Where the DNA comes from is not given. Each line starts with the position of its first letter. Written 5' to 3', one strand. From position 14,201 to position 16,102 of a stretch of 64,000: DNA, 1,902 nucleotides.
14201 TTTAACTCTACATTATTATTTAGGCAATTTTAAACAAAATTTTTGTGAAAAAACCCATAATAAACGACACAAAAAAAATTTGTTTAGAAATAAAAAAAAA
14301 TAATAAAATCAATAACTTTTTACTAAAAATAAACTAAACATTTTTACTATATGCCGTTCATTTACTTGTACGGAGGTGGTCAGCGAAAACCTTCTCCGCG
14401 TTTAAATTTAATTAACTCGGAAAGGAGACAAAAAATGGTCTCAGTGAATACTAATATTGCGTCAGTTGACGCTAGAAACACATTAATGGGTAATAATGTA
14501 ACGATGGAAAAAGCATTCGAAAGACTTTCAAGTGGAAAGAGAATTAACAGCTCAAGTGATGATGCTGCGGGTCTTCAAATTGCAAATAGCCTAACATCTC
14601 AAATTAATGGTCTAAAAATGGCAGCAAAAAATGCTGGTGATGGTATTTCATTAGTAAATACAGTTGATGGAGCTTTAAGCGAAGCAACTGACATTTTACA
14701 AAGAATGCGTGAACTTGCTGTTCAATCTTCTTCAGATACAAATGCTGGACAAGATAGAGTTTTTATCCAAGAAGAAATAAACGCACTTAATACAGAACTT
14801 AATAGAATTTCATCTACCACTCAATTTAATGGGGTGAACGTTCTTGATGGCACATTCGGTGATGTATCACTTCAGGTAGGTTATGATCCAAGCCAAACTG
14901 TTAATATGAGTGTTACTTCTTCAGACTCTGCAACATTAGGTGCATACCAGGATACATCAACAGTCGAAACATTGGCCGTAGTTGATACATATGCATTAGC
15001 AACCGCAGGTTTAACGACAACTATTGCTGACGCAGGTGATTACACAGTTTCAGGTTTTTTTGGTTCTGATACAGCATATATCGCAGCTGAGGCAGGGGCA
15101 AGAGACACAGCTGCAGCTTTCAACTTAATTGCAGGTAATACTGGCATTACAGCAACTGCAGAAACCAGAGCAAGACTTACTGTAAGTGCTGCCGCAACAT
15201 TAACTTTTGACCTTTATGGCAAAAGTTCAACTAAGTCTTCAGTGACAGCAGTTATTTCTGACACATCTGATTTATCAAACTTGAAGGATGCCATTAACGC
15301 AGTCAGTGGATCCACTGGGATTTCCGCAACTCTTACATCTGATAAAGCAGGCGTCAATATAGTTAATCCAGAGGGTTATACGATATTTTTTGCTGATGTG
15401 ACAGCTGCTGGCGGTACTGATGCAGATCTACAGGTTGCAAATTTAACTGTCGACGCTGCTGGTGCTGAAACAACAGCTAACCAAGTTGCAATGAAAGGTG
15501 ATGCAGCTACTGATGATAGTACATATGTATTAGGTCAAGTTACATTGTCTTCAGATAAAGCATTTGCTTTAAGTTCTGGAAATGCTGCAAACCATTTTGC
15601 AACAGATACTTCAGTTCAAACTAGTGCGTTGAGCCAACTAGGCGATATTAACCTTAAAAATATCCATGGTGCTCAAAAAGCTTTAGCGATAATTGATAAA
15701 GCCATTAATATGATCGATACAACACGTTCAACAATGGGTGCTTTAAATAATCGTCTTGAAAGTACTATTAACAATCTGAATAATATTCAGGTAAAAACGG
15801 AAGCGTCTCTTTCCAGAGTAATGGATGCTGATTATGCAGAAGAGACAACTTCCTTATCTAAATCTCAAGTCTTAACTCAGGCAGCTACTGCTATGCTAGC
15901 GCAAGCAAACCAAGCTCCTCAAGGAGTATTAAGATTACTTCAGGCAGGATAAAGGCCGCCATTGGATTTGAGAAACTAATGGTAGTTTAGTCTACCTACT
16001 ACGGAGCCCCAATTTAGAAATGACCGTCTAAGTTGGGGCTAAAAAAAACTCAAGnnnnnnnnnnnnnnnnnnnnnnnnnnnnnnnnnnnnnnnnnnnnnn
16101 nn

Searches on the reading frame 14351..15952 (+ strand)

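Call 5: search_protein_families(library=pfam, proteins=[window:14351-15952:+], max_evalue=0.01)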
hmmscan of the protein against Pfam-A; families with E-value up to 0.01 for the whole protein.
window:14351-15952:+ (533 aa): 3 families
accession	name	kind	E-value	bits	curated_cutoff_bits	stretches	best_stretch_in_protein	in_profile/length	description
PF00669.25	Flagellin_N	-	1.3e-43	148.8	26.6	1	32-168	1-137/139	Bacterial flagellin N-terminal helical region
PF00700.27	Flagellin_C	-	1.2e-26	93.3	23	1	445-530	1-86/86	Bacterial flagellin C-terminal helical region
PF07196.18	Flagellin_IN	-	1.3e-05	25.7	22.7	1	283-334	1-48/55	Flagellin hook IN motif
